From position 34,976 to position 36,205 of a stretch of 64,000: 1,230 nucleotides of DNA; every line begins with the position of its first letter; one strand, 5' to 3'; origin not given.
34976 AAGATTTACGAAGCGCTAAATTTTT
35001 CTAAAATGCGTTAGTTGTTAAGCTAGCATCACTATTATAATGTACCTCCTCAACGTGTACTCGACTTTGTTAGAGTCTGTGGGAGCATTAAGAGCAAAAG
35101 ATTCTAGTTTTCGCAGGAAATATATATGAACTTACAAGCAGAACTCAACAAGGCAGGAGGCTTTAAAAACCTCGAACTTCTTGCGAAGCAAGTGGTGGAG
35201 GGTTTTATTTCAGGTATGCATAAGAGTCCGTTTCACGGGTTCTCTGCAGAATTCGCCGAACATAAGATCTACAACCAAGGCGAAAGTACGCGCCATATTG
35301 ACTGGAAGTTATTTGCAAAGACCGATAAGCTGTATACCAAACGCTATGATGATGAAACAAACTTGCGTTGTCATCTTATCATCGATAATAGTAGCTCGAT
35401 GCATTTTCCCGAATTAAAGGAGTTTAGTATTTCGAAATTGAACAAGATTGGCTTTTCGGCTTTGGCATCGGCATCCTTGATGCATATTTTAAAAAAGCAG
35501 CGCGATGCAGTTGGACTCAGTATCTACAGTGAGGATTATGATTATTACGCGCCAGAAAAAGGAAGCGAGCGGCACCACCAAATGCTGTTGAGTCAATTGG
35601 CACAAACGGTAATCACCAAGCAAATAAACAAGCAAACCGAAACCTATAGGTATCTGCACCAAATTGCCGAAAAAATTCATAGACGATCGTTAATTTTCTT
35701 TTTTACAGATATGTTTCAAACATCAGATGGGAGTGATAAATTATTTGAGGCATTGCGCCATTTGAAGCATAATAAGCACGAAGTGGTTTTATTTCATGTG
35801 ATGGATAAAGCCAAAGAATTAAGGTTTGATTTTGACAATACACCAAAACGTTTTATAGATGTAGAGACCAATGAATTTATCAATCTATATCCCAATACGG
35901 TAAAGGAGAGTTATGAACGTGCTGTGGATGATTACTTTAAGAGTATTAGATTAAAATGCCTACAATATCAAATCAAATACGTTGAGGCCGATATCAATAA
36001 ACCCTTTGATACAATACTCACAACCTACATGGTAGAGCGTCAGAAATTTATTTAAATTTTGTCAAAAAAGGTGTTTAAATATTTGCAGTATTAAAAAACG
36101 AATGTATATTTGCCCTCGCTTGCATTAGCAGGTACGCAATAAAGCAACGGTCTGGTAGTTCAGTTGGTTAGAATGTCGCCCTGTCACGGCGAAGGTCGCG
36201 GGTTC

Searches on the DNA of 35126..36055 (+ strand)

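Call 30: search_rna_families(sources=[L013, L015, L018, L020, L012, L016], threshold=gathering)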
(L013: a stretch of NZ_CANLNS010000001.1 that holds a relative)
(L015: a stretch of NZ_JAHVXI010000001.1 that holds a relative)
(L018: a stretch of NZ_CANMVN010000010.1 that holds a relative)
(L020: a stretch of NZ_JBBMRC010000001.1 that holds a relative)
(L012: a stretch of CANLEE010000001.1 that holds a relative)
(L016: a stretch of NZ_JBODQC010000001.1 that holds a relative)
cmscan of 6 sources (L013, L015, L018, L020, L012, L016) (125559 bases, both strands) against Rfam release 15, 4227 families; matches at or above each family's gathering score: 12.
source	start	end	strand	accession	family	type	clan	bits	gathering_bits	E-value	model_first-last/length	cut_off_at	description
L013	11008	11081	+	RF00005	tRNA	Gene; tRNA;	CL00001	70.6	29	4.3e-13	1-71/71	no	tRNA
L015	11008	11081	+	RF00005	tRNA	Gene; tRNA;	CL00001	70.6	29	4.3e-13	1-71/71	no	tRNA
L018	11006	11079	+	RF00005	tRNA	Gene; tRNA;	CL00001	70.6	29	4.3e-13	1-71/71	no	tRNA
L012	10997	11070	+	RF00005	tRNA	Gene; tRNA;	CL00001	70.6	29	4.3e-13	1-71/71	no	tRNA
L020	11006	11079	+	RF00005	tRNA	Gene; tRNA;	CL00001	69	29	1.2e-12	1-71/71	no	tRNA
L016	11008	11081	+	RF00005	tRNA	Gene; tRNA;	CL00001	69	29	1.2e-12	1-71/71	no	tRNA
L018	1495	1529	-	RF03138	S16-Flavobacteria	Cis-reg; leader;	-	58.9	35.7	0.00016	1-35/35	no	S16-Flavobacteria ribosomal protein leader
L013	1534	1568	-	RF03138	S16-Flavobacteria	Cis-reg; leader;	-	56.9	35.7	0.00038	1-35/35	no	S16-Flavobacteria ribosomal protein leader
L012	1923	1957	-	RF03138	S16-Flavobacteria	Cis-reg; leader;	-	56.8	35.7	0.0004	1-35/35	no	S16-Flavobacteria ribosomal protein leader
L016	1073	1107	-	RF03138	S16-Flavobacteria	Cis-reg; leader;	-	53.5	35.7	0.0017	1-35/35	no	S16-Flavobacteria ribosomal protein leader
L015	1546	1580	-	RF03138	S16-Flavobacteria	Cis-reg; leader;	-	52.6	35.7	0.0025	1-35/35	no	S16-Flavobacteria ribosomal protein leader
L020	2499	2533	-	RF03138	S16-Flavobacteria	Cis-reg; leader;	-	51.7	35.7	0.0037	1-35/35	no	S16-Flavobacteria ribosomal protein leader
